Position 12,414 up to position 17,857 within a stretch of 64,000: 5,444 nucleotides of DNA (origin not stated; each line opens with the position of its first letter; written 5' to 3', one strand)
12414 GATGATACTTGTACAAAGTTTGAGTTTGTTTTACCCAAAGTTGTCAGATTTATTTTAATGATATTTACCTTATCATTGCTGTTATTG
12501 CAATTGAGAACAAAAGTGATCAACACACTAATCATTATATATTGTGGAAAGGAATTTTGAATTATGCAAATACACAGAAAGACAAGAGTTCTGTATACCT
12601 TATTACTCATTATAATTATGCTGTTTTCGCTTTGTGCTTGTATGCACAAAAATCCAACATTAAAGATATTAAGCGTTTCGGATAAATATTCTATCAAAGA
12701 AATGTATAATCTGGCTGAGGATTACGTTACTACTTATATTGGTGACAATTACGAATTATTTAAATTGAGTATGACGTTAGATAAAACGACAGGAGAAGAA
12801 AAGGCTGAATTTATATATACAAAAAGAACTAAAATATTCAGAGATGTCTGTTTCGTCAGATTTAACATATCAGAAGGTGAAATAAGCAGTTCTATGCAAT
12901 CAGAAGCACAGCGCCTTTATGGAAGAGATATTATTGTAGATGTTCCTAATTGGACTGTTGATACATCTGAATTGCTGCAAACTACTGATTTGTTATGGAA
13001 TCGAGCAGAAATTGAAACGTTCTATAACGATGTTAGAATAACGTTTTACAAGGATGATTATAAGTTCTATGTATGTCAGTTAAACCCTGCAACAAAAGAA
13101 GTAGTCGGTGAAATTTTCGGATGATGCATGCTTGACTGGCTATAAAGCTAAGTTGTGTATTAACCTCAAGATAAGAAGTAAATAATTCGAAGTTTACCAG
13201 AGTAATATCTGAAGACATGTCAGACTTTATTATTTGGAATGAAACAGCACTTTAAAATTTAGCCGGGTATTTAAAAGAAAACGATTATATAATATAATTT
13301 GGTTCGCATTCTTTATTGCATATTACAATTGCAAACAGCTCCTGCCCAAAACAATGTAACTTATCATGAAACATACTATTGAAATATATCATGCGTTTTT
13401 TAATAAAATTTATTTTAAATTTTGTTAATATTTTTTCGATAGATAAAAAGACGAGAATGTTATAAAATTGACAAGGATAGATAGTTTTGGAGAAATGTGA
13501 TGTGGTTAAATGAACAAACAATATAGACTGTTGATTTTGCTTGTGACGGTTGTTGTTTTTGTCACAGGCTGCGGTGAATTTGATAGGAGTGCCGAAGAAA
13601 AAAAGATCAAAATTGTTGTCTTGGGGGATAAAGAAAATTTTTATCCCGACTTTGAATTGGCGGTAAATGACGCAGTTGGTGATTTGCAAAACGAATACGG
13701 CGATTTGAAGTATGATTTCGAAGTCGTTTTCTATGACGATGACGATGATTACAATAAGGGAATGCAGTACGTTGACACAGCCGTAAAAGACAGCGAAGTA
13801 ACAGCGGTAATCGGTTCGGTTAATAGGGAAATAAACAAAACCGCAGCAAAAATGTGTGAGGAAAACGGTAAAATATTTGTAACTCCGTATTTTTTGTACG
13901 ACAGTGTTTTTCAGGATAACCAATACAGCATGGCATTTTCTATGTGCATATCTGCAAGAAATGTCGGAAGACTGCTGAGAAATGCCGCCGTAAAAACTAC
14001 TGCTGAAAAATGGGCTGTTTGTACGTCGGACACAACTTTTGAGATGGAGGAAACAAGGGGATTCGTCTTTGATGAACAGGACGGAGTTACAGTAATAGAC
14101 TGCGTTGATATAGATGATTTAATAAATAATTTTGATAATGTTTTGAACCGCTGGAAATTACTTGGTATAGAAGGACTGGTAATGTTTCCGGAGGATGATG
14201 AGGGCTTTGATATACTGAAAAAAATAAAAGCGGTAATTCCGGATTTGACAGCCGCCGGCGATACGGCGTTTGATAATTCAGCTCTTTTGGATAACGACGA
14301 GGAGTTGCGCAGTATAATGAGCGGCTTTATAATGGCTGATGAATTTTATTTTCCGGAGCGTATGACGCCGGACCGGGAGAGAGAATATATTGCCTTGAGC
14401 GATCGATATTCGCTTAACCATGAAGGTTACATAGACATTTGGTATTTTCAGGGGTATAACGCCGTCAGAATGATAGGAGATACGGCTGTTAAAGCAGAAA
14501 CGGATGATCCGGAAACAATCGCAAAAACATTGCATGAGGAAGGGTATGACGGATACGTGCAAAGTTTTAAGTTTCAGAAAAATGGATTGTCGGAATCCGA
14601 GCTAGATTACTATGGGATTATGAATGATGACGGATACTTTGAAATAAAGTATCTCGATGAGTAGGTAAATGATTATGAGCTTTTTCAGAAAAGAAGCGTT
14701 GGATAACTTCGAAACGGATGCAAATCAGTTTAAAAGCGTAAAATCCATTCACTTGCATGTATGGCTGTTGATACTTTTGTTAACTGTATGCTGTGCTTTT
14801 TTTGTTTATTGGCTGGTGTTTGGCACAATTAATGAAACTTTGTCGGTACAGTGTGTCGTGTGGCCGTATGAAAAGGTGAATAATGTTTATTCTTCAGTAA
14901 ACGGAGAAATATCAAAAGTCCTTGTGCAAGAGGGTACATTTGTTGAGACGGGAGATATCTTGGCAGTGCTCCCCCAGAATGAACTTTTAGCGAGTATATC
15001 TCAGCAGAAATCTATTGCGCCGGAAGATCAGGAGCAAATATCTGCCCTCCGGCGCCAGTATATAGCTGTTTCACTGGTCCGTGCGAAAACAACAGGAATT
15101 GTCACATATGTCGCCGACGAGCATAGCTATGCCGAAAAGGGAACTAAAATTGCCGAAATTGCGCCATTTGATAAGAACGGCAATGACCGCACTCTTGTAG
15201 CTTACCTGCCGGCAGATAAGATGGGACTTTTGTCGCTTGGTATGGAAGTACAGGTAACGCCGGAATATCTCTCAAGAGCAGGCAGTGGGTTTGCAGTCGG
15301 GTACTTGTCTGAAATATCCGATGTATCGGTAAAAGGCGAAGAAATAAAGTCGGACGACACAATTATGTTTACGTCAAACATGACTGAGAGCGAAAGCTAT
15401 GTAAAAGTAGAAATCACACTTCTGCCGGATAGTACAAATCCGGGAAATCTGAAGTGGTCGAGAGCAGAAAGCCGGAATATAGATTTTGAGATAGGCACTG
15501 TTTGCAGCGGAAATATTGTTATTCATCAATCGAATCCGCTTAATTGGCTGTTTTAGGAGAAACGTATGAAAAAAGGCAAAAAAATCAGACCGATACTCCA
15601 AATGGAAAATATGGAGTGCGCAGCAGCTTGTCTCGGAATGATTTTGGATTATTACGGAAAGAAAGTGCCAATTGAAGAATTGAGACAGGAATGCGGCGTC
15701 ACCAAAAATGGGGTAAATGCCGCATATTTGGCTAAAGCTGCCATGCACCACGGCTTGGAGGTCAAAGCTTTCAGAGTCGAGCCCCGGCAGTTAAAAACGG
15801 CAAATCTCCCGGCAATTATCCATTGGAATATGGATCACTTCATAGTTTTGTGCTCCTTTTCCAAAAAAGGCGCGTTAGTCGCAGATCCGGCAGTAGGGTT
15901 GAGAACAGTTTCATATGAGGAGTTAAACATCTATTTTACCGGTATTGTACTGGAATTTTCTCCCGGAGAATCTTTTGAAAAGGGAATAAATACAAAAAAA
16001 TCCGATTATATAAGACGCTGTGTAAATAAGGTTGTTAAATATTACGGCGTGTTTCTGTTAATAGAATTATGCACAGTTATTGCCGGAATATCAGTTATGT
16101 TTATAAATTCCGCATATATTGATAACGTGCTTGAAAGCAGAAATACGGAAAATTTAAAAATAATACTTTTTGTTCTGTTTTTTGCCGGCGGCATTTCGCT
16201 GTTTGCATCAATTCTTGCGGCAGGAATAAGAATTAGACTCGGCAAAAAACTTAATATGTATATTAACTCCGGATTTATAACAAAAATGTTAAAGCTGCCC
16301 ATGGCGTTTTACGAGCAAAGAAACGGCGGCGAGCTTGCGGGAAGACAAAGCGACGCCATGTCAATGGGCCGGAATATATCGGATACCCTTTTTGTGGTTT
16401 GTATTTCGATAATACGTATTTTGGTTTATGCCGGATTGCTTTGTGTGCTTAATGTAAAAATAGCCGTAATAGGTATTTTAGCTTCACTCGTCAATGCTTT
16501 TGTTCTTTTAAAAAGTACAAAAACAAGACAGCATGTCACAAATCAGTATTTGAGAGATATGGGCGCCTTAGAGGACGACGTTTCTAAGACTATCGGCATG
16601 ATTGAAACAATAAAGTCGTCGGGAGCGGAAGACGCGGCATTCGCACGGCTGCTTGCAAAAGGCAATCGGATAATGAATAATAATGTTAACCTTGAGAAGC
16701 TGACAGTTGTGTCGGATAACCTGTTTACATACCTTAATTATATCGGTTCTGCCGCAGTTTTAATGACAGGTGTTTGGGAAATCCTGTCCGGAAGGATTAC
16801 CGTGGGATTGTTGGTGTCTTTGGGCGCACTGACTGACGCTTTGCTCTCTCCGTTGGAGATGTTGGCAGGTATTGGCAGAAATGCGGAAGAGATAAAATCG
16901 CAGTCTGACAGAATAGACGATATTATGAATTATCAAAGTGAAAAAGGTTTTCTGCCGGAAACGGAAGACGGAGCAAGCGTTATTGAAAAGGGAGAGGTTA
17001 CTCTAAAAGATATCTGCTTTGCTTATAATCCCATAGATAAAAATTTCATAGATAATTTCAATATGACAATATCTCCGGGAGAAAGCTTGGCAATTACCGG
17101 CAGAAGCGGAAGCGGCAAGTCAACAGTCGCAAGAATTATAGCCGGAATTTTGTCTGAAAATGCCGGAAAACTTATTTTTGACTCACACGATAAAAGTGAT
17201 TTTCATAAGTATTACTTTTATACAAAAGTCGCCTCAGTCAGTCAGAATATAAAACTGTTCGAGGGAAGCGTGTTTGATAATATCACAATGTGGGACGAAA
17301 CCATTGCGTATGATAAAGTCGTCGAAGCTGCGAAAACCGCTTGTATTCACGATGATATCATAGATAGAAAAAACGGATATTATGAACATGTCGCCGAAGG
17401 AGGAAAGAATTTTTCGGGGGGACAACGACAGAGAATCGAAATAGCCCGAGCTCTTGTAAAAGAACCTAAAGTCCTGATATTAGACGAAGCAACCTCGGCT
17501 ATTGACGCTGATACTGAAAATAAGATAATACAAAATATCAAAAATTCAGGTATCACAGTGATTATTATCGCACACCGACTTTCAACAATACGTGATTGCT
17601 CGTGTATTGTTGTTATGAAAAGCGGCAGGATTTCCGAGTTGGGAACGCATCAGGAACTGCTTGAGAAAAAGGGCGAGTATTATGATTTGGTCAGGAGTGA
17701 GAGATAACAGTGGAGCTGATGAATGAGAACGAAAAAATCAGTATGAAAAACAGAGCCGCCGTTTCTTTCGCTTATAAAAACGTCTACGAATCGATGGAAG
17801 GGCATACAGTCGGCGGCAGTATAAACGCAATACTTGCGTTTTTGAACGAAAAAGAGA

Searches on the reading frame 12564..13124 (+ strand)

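Call 4: search_protein_families(library=pfam, proteins=[window:12564-13124:+])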
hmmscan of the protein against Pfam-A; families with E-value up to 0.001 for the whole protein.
window:12564-13124:+ (186 aa): 0 families

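Call 6: search_protein_families(library=ncbifam, proteins=[window:12564-13124:+], max_evalue=0.01)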
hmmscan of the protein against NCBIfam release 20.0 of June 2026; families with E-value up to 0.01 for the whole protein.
window:12564-13124:+ (186 aa): 1 family
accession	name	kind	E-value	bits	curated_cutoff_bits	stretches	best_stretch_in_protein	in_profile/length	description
NF049867.1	TP0183_fam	equivalog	0.0062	15.6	140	1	7-61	3-57/286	TP0183 family DNA metabolism protein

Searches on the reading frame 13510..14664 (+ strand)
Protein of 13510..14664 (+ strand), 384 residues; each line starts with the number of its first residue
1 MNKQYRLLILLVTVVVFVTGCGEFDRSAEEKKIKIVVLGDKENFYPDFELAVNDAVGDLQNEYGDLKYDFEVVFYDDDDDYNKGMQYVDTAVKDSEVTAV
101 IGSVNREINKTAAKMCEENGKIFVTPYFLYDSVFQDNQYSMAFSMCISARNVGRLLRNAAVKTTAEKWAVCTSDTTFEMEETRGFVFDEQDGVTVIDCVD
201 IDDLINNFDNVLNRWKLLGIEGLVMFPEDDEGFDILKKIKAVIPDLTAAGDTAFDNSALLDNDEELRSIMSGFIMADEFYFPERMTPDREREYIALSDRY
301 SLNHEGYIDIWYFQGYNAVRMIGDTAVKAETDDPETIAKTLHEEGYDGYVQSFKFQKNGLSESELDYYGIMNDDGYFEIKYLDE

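Call 4: search_protein_families(library=pfam, proteins=[window:13510-14664:+])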
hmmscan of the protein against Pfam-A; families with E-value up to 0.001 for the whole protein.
window:13510-14664:+ (384 aa): 2 families
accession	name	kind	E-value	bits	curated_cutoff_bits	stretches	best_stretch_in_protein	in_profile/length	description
PF13458.12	Peripla_BP_6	-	3.2e-15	57.1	31.7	1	43-356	16-323/343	Periplasmic binding protein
PF01094.35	ANF_receptor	-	1.2e-06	28.2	25.4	1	50-141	4-95/353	Receptor family ligand binding region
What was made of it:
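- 13510..14664 (+): Peripla_BP_6 lipoprotein, first gene of the exporter operon in this clade. Pfam match (call 4).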

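Call 6: search_protein_families(library=ncbifam, proteins=[window:13510-14664:+], max_evalue=0.01)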
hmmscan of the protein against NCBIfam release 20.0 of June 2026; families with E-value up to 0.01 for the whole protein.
window:13510-14664:+ (384 aa): 1 family
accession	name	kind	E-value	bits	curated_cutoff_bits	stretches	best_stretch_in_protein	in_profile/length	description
NF011933.0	PRK15404.1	subfamily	1.9e-06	27.2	477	0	311-359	300-348/370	high-affinity branched-chain amino acid ABC transporter substrate-binding protein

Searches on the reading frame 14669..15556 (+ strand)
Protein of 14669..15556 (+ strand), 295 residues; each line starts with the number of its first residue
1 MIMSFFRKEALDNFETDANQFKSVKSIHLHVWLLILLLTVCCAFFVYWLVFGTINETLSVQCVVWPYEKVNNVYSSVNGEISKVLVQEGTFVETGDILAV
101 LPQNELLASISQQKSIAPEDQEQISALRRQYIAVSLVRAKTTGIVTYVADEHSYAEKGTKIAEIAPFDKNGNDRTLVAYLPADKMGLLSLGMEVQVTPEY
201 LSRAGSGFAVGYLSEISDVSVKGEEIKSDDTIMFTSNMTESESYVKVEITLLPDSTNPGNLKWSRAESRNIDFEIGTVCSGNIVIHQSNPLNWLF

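Call 4: search_protein_families(library=pfam, proteins=[window:14669-15556:+])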
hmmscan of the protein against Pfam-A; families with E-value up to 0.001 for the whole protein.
window:14669-15556:+ (295 aa): 3 families
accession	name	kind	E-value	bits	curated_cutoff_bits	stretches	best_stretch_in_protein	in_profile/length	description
PF13533.13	Biotin_lipoyl_2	-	3.7e-06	27.1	29.8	1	73-101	3-31/32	Biotin-lipoyl like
PF13437.12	HlyD_3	-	8.2e-06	27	22.2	0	137-217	2-77/106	HlyD family secretion protein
PF00364.28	Biotin_lipoyl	-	9.2e-05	22.6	22.1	1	71-101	43-73/73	Biotin-requiring enzyme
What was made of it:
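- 14669..15556 (+): HlyD-family accessory protein of the exporter. HlyD_3 and Biotin_lipoyl_2 domains (call 4).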

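Call 6: search_protein_families(library=ncbifam, proteins=[window:14669-15556:+], max_evalue=0.01)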
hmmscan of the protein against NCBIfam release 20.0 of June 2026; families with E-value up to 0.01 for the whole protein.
window:14669-15556:+ (295 aa): 8 families
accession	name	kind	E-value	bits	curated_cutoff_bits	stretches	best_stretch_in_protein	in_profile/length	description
TIGR03794.1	NHLM_micro_HlyD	equivalog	5.5e-30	104.6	156.2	2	120-295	239-416/421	NHLP bacteriocin system secretion protein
TIGR01843.1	type_I_hlyD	subfamily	3.6e-09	36.1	208.65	1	30-115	3-88/422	HlyD family type I secretion periplasmic adaptor subunit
TIGR01000.1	bacteriocin_acc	subfamily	1.6e-08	33.8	258.85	1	118-197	301-381/457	bacteriocin secretion accessory protein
TIGR00998.1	8a0101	subfamily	1.8e-05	23.9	390.8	1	31-130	6-102/334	EmrA/EmrK family multidrug efflux transporter periplasmic adaptor subunit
NF011715.0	PRK15136.1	equivalog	2.8e-05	22.9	563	1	21-112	15-103/390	multidrug efflux MFS transporter periplasmic adaptor subunit EmrA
TIGR01730.1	RND_mfp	subfamily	0.00015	20.8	94.9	1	72-131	28-87/322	efflux RND transporter periplasmic adaptor subunit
NF004547.1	PRK05889.1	equivalog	0.0026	17.9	75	0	73-101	42-70/71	biotin/lipoyl-binding carrier protein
NF006079.0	PRK08225.1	equivalog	0.0056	16.7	95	0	74-100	42-68/70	acetyl-CoA carboxylase biotin carboxyl carrier protein subunit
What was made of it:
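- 14669..15556 (+): Best NCBIfam match is TIGR03794, 104.6 bits against a cut-off of 156 (call 6).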

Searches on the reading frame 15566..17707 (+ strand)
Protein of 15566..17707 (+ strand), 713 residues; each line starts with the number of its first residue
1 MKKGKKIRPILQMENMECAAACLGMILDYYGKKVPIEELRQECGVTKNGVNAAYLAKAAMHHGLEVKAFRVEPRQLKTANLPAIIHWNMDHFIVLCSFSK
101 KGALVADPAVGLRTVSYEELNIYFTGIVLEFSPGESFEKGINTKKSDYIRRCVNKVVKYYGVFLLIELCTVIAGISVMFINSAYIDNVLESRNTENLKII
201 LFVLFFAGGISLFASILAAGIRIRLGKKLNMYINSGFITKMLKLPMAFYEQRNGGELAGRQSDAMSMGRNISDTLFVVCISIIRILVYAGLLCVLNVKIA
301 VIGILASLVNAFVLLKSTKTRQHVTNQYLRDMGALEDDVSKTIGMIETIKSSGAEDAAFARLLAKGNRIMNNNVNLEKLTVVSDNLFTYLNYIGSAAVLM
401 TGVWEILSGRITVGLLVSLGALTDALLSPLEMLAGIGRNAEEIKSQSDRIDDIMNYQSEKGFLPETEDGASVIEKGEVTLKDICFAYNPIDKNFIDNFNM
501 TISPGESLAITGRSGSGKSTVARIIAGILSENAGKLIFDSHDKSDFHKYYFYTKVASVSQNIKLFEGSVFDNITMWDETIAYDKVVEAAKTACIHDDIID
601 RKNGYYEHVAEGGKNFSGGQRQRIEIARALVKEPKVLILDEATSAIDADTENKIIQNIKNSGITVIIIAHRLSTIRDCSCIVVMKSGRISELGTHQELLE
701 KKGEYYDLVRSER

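Call 4: search_protein_families(library=pfam, proteins=[window:15566-17707:+])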
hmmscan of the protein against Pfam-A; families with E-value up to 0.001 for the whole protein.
window:15566-17707:+ (713 aa): 7 families
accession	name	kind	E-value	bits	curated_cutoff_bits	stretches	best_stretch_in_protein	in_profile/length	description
PF03412.21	Peptidase_C39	-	2e-37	128.4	22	1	9-135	4-132/133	Peptidase C39 family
PF00005.33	ABC_tran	-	1.1e-28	101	25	1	496-644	2-137/137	ABC transporter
PF00664.28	ABC_membrane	-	3.9e-23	82.9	28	1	165-429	6-273/274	ABC transporter transmembrane region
PF01935.23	DUF87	-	4.9e-06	27.2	23.2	1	507-568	25-93/220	Helicase HerA, central domain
PF02463.25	SMC_N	-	7.5e-05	22.7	40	1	507-684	26-211/220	RecF/RecN/SMC N terminal domain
PF13529.12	Peptidase_C39_2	-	0.00021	22.3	24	0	9-58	5-57/143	Peptidase_C39 like family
PF13401.12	AAA_22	-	0.0009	20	27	0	507-668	7-121/130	AAA domain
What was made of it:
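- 15566..17707 (+): Peptidase-containing ABC transporter (C39 + TMD + NBD). Peptidase_C39 at 2e-37 (call 4).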

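Call 6: search_protein_families(library=ncbifam, proteins=[window:15566-17707:+], max_evalue=0.01)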
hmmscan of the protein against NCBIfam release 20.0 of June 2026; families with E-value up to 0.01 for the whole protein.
window:15566-17707:+ (713 aa): 190 families (the best 25 are shown)
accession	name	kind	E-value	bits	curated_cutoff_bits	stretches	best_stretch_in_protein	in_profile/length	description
TIGR03796.1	NHLM_micro_ABC1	equivalog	1.1e-211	704.8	853.3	1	9-710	4-710/710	NHLP family bacteriocin export ABC transporter peptidase/permease/ATPase subunit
TIGR01846.1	type_I_sec_HlyB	subfamily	3.8e-107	359.3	725.55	1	22-710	4-690/694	type I secretion system permease/ATPase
TIGR01193.1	bacteriocin_ABC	subfamily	2.5e-98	330.4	523.85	1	12-709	1-706/708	peptide cleavage/export ABC transporter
TIGR03797.1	NHLM_micro_ABC2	equivalog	3.9e-96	323.1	709.4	1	143-710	121-683/686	NHLP bacteriocin export ABC transporter permease/ATPase subunit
TIGR03375.1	type_I_sec_LssB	subfamily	9.1e-95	318.4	693.1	1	20-702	4-692/696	type I secretion system permease/ATPase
TIGR00958.1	3a01208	subfamily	2.1e-89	300.7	874.6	1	151-709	154-711/711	antigen peptide transporter 2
TIGR02203.1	MsbA_lipidA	equivalog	1.5e-84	284.5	602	1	170-709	31-566/572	lipid A export permease/ATP-binding protein MsbA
TIGR02204.1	MsbA_rel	hypoth_equivalog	2.3e-75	254.4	780.4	1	162-710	25-573/576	ABC transporter, permease/ATP-binding protein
NF045998.1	cleave_ABC_plasm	equivalog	8.6e-74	249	500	1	12-662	2-649/673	Mbov_0121 family peptidase domain-containing ABC transporter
NF052233.1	CphA_assoc_ABC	equivalog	2.5e-71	241.1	880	1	235-711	267-742/766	cyanophycin metabolism-associated ABC transporter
NF008381.0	PRK11176.1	equivalog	1.1e-68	232.1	867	1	195-710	65-577/582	lipid A ABC transporter ATP-binding protein/permease MsbA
TIGR01842.1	type_I_sec_PrtD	subfamily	3.7e-68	230.4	510.15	1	170-701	19-543/544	type I secretion system permease/ATPase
NF010178.0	PRK13657.1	equivalog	3.8e-68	230.3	733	1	185-711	46-569/588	glucan ABC transporter ATP-binding protein/ permease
NF045513.1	HepA_fam_ABC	equivalog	5.8e-66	223.2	725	1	197-707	98-604/610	heterocyst formation ABC transporter subunit HepA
NF008055.0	PRK10789.1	equivalog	8.3e-59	199.5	845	1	216-710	72-569/590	SmdA family multidrug ABC transporter permease/ATP-binding protein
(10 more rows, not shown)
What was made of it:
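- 15566..17707 (+): TIGR03796 at 705 bits against a cut-off of 853 (call 6).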

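Call 63: search_solved_structures(query=window:15566-17704:+, max_evalue=1e-30, show_alignments=1)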
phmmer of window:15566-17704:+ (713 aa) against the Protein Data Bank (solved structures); distinct sequences matched with E-value up to 1e-30: 255 (the best 60 are shown).
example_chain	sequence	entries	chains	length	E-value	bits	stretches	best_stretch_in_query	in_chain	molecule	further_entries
9oe1_A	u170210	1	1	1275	1.3e-95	324.4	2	201-710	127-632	ATP-binding cassette, sub-family B (MDR/TAP), member 4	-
9ody_A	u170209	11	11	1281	1.3e-95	324.4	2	201-710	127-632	ATP-binding cassette, sub-family B (MDR/TAP), member 4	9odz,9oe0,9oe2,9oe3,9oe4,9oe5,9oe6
9n1y_A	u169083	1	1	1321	1e-93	318.1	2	476-710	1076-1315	Bile salt export pump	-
36cg_U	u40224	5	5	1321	1.3e-93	317.9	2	476-710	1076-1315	Bile salt export pump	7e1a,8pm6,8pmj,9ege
4ry2_A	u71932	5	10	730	1.3e-93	317.8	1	8-708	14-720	ABC-type bacteriocin transporter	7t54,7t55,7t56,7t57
8vp3_A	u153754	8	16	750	1.5e-93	317.6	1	8-708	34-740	ABC-type bacteriocin transporter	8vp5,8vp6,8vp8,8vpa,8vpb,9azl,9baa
7dv5_U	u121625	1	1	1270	1.7e-93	317.4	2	476-709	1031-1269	Bile salt export pump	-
4f4c_A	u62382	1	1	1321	2.2e-93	317.1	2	471-711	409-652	Multidrug resistance protein pgp-1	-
8pmd_A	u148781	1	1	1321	2.9e-93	316.6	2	476-710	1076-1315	Bile salt export pump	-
4s0f_A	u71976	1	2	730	3.1e-93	316.5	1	8-708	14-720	ABC-type bacteriocin transporter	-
6v9z_A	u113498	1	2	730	2.4e-92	313.6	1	9-708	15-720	ABC-type bacteriocin transporter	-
9nfi_A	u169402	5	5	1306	3.5e-92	313.1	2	202-710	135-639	Permeability Glycoprotein (P-gp)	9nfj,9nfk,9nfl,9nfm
8vp9_A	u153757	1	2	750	6.5e-90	305.6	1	5-708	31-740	ABC-type bacteriocin transporter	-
8woi_A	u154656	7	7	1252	2e-89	304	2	468-711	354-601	ABC transporter B family member 19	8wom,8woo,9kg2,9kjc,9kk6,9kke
7niu_A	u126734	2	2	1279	5.5e-89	302.5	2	197-710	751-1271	Isoform 2 of Phosphatidylcholine translocator ABCB4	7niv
8hf7_A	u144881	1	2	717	1.1e-65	225.5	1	3-711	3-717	Competence factor transporting ATP-binding protein/permease ComA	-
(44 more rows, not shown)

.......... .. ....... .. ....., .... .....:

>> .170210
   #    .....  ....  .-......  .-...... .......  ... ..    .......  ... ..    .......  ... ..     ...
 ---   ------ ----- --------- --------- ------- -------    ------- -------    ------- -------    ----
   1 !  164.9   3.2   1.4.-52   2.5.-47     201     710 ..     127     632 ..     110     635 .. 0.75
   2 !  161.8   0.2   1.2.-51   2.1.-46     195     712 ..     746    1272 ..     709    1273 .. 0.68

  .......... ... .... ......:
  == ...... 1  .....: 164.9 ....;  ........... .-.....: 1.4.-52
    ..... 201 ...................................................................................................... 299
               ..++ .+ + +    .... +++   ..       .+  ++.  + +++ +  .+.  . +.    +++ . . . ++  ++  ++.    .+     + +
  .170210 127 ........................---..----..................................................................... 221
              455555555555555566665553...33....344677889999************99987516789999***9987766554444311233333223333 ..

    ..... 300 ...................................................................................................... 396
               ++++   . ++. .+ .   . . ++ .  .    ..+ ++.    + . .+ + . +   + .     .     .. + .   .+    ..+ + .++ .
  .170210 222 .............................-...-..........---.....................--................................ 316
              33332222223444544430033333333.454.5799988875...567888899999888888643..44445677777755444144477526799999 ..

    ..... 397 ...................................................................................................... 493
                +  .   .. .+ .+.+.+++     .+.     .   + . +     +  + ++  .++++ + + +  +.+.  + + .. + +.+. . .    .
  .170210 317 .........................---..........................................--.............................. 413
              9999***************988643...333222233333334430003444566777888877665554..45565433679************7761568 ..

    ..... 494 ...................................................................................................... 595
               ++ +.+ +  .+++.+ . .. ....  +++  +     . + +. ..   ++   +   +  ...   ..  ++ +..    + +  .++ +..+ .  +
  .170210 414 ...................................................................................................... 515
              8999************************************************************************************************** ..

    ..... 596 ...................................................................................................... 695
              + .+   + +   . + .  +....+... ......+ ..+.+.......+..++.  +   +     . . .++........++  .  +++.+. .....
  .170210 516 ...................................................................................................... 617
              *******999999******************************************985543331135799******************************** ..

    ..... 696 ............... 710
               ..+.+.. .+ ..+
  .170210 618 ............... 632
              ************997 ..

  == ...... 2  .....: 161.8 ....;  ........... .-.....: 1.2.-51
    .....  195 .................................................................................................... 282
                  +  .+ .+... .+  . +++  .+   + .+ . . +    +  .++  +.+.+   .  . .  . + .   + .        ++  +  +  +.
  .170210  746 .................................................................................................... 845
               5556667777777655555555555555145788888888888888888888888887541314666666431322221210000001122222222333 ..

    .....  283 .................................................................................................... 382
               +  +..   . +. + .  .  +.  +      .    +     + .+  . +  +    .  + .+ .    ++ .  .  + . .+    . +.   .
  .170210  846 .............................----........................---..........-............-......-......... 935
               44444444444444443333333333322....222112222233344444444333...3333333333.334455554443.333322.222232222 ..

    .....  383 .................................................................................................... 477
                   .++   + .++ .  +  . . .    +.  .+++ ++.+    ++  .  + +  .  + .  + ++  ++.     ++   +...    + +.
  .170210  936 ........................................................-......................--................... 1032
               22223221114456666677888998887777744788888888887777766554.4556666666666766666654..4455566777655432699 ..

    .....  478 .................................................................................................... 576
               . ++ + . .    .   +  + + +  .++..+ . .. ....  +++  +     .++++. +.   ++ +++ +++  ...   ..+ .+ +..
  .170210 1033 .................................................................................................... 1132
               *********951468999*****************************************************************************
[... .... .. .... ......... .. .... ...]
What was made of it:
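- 15566..17707 (+): Full-length similarity to PCAT1 (4ry2) and ComA (8hf7) (call 63).
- On Double-glycine-leader peptide (PCAT/AMS cargo): The protein aligns over its full length with PCAT1 and ComA (call 63).
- Closest known: PCAT1 and its cargo CtA of Clostridium thermocellum. Same: It is the closest solved homologue of the C39-ABC protein (318 bits, full length, call 63).
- Checked: Exporter (calls 4, 63): The C39-ABC exporter at 15566-17707 is intact.
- Exporter: It is intact and full length (calls 4, 6, 63).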
